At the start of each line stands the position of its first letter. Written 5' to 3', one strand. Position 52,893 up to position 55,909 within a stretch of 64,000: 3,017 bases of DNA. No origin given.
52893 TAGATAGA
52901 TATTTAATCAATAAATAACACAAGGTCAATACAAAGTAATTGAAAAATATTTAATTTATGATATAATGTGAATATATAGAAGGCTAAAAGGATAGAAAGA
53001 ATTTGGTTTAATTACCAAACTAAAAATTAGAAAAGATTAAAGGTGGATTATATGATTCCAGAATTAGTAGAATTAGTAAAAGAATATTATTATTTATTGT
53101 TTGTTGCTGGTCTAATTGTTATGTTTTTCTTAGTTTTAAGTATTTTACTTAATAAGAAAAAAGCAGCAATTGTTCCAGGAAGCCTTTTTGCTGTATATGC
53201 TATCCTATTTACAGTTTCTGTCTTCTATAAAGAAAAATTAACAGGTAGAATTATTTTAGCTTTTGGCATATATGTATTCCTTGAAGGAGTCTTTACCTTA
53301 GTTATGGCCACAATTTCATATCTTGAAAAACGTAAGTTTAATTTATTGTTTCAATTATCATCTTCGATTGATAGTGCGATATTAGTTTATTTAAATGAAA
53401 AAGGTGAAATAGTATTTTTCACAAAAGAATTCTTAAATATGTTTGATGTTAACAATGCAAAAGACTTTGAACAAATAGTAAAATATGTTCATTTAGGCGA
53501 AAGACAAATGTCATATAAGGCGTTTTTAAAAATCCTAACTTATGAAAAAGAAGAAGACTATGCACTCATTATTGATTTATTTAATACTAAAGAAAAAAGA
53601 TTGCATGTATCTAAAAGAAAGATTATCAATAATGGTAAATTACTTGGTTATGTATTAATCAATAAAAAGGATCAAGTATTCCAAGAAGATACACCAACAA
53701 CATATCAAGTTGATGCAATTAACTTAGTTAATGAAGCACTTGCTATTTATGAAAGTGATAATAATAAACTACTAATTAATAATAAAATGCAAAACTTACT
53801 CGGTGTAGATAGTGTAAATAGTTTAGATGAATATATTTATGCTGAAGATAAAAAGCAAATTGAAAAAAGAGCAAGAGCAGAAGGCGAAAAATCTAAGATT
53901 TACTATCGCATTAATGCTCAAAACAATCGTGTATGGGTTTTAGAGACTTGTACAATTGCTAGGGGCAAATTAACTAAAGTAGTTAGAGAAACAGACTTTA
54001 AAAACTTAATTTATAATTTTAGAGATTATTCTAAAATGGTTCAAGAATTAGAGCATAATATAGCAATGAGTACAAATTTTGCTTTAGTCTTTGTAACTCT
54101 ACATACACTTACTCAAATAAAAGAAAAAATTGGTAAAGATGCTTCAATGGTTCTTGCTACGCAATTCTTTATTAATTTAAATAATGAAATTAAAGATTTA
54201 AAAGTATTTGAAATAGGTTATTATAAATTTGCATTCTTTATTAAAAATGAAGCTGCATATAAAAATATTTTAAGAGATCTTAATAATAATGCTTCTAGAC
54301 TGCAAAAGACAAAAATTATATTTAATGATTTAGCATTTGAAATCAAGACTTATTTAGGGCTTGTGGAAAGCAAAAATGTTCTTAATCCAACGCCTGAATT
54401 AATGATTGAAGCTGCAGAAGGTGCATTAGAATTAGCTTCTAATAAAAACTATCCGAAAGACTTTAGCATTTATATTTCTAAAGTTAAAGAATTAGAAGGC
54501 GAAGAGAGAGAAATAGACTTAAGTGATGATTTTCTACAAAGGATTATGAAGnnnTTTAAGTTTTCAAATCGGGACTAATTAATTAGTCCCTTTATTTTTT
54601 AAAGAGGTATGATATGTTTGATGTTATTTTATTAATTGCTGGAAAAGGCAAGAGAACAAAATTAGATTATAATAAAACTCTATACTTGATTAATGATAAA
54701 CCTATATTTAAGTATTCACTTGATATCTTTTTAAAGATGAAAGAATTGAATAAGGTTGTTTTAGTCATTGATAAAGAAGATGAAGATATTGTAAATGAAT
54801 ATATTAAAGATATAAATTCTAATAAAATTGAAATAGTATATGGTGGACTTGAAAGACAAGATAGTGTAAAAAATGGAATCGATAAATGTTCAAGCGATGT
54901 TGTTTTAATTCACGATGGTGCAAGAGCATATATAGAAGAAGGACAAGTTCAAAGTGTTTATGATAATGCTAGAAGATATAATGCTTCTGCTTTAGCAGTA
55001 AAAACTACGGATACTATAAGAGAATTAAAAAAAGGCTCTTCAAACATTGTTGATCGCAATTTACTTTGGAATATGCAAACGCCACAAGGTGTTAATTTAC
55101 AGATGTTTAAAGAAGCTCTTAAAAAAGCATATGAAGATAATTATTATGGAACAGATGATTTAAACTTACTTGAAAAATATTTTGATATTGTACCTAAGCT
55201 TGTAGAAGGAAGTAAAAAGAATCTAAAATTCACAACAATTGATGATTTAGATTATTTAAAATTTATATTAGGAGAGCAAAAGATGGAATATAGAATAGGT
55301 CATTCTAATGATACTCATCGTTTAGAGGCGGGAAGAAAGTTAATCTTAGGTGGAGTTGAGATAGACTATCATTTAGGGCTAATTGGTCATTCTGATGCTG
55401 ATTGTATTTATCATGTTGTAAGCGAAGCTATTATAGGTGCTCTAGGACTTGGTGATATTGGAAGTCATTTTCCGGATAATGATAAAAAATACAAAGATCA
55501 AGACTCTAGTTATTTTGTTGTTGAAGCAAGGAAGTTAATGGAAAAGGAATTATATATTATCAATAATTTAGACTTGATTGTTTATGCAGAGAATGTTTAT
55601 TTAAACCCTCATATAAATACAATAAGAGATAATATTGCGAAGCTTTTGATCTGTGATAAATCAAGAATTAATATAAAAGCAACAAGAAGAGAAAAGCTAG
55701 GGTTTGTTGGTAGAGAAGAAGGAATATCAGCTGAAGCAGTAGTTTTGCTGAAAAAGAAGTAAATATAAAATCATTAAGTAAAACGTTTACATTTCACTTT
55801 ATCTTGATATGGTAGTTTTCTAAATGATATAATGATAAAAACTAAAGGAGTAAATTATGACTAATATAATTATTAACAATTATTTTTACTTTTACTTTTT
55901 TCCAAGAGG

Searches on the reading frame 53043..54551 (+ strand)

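Call 11: search_protein_families(library=pfam, proteins=[window:53043-54551:+], max_evalue=0.00001)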
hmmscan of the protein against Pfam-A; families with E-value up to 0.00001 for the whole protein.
window:53043-54551:+ (503 aa): 0 families

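Call 25: search_protein_families(library=ncbifam, proteins=[window:53043-54551:+], max_evalue=0.01)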
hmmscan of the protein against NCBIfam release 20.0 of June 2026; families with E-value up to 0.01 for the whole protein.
window:53043-54551:+ (503 aa): 0 families

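Call 70: search_protein_families(library=pfam, proteins=[window:53043-54551:+], max_evalue=1)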
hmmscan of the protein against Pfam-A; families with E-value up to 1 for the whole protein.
window:53043-54551:+ (503 aa): 3 families
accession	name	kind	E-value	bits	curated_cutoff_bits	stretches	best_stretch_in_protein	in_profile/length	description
PF08447.18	PAS_3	-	0.047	14.4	25.6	1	258-315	23-84/89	PAS fold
PF10643.14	Cytochrome-c551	-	0.12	12.4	27.1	1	14-88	52-126/216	Photosystem P840 reaction-centre cytochrome c-551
PF15746.10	TMEM215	-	0.36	10.7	27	1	47-89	18-60/225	TMEM215 family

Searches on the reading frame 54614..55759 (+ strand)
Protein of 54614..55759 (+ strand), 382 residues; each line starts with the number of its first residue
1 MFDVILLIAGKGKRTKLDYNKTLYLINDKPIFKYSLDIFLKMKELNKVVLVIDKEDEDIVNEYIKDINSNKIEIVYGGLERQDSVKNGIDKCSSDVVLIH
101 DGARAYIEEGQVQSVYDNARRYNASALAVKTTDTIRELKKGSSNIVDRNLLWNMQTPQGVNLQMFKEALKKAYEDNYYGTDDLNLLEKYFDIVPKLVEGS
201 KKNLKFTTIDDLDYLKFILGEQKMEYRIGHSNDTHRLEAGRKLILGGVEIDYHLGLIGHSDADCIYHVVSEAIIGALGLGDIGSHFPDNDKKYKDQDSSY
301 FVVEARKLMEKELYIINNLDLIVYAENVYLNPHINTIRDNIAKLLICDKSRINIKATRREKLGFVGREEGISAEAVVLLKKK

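Call 11: search_protein_families(library=pfam, proteins=[window:54614-55759:+], max_evalue=0.00001)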
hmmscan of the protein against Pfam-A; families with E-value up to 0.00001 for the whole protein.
window:54614-55759:+ (382 aa): 2 families
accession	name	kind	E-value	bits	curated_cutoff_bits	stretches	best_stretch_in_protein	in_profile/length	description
PF02542.21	YgbB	-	2.6e-55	187.4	26.7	1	226-379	1-154/155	YgbB family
PF01128.25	IspD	-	1.8e-46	159.1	27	1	4-220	3-220/221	2-C-methyl-D-erythritol 4-phosphate cytidylyltransferase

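Call 25: search_protein_families(library=ncbifam, proteins=[window:54614-55759:+], max_evalue=0.01)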
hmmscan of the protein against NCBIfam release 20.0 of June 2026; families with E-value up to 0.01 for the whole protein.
window:54614-55759:+ (382 aa): 16 families
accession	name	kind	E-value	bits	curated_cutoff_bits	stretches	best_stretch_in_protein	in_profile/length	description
NF006899.0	PRK09382.1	equivalog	1.1e-96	324.3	417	1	3-380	8-380/387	bifunctional 2-C-methyl-D-erythritol 4-phosphate cytidylyltransferase/2-C-methyl-D-erythritol 2,4-cyclodiphosphate synthase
TIGR00453.1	ispD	equivalog_domain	8.8e-53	179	181.3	1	4-219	2-219/219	2-C-methyl-D-erythritol 4-phosphate cytidylyltransferase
TIGR00151.1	ispF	equivalog_domain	9.6e-52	175.2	116.45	1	227-381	1-155/155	2-C-methyl-D-erythritol 2,4-cyclodiphosphate synthase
NF001186.0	PRK00155.2-3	equivalog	6.3e-44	150.1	253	1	4-218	7-221/224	2-C-methyl-D-erythritol 4-phosphate cytidylyltransferase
NF009924.0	PRK13385.1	subfamily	7.3e-42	143.5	342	1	2-222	3-226/230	2-C-methyl-D-erythritol 4-phosphate cytidylyltransferase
NF001183.0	PRK00155.1-3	subfamily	2.7e-26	92.3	166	1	6-222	6-234/237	D-ribitol-5-phosphate cytidylyltransferase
TIGR01173.1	glmU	equivalog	9.5e-07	28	366.85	1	3-133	2-131/452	bifunctional UDP-N-acetylglucosamine diphosphorylase/glucosamine-1-phosphate N-acetyltransferase GlmU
NF010939.0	PRK14359.1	equivalog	2.9e-06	26.2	592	1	2-131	3-130/430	bifunctional UDP-N-acetylglucosamine diphosphorylase/glucosamine-1-phosphate N-acetyltransferase GlmU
NF010934.1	PRK14354.1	equivalog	8.1e-05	21.3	450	1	4-117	2-113/447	bifunctional UDP-N-acetylglucosamine diphosphorylase/glucosamine-1-phosphate N-acetyltransferase GlmU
NF010935.0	PRK14355.1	equivalog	8.2e-05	21.4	718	1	4-133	6-134/459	bifunctional UDP-N-acetylglucosamine diphosphorylase/glucosamine-1-phosphate N-acetyltransferase GlmU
NF010937.0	PRK14357.1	equivalog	0.00011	21.2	658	1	4-126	3-121/448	bifunctional UDP-N-acetylglucosamine diphosphorylase/glucosamine-1-phosphate N-acetyltransferase GlmU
NF010933.0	PRK14353.1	equivalog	0.00016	20.4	505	1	4-121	8-126/453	bifunctional UDP-N-acetylglucosamine diphosphorylase/glucosamine-1-phosphate N-acetyltransferase GlmU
NF010932.0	PRK14352.1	equivalog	0.0011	17.7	611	1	4-76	9-78/488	bifunctional UDP-N-acetylglucosamine diphosphorylase/glucosamine-1-phosphate N-acetyltransferase GlmU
TIGR03310.1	matur_MocA_YgfJ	equivalog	0.0014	18.6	186.45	1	3-117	1-113/188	molybdenum cofactor cytidylyltransferase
NF001457.0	PRK00317.1-3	equivalog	0.0026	17.3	164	1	9-63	8-61/200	molybdenum cofactor guanylyltransferase MobA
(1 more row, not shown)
